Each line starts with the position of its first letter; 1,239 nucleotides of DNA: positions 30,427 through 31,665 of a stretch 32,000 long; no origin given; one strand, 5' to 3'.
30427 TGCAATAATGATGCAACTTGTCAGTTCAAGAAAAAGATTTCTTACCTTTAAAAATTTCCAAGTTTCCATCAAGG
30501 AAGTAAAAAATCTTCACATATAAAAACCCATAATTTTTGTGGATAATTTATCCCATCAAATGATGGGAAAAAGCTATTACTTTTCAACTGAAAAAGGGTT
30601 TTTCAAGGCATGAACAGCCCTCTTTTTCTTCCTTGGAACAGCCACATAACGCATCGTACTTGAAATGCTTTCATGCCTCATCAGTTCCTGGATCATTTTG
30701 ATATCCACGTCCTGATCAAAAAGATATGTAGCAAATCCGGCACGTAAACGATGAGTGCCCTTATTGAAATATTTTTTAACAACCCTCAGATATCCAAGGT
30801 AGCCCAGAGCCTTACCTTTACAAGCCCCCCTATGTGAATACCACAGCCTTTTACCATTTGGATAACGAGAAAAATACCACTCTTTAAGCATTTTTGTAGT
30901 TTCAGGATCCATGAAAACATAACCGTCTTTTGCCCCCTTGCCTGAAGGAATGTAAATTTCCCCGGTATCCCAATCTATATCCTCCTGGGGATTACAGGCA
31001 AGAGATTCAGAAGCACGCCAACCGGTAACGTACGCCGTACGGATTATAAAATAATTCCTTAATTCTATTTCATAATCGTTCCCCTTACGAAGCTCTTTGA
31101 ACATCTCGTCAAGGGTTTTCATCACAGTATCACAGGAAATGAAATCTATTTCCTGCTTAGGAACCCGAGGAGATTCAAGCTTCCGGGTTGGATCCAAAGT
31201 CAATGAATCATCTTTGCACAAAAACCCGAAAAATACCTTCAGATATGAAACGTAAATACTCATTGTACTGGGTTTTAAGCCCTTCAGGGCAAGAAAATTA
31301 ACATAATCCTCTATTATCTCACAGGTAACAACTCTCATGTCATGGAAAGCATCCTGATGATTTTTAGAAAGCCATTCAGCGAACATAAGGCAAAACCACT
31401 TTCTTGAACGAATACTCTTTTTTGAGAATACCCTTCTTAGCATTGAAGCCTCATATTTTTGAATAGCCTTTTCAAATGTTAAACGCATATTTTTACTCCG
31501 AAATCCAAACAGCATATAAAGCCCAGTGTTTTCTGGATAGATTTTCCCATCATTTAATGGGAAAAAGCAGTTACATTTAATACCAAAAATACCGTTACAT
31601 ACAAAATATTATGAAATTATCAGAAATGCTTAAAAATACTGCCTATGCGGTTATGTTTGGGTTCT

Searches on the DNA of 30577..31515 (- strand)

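Call 45: search_rna_families(sources=[L043, L044], threshold=evalue, max_evalue=1)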
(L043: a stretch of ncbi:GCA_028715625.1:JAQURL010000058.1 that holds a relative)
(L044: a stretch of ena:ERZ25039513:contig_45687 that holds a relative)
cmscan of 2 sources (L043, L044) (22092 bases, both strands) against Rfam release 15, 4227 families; matches with E-value up to 1: 1.
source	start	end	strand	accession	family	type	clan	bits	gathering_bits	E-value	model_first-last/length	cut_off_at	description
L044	9782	9859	+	RF00662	mir-132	Gene; miRNA;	-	23.1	52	0.87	1-84/84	no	mir-132 microRNA precursor family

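Call 101: build_rna_model(alignment_id=A8, structure=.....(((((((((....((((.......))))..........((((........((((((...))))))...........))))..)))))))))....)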
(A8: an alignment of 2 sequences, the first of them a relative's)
Model R2 built from alignment A8 (2 sequences, 100 columns); structure: as given.
model positions 100; base pairs 23; branch points 1; effective number of sequences 1.18; information 0.59 bits per position. Calibrated on 0.2 Mb of random sequence (short: E-values are rough).
structure used (alignment columns):
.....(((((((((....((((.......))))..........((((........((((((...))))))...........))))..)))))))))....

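Call 102: search_with_rna_model(model_id=R2, sources=[window, L036, L037, L039, L040, L043, L044, L046, L048], max_evalue=10)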
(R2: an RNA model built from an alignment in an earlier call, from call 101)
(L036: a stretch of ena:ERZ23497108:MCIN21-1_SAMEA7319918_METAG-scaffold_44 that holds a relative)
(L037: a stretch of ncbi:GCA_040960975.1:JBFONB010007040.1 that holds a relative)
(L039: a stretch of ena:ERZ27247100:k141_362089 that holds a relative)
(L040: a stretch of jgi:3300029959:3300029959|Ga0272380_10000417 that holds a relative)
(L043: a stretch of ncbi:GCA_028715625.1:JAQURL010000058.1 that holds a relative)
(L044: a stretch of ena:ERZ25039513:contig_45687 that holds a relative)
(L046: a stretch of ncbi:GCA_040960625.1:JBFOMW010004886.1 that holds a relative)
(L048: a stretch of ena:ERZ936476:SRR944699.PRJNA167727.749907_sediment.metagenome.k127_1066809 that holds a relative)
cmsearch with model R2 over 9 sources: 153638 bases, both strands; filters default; matches with E-value up to 10: 4.
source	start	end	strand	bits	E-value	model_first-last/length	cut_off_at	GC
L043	9876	9975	-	115.1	2e-23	1-100/100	no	0.44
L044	9363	9455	-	100.5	4.1e-20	1-100/100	no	0.42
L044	9362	9454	+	16.9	0.36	1-100/100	no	0.41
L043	9875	9974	+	14.6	1.2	1-100/100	no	0.44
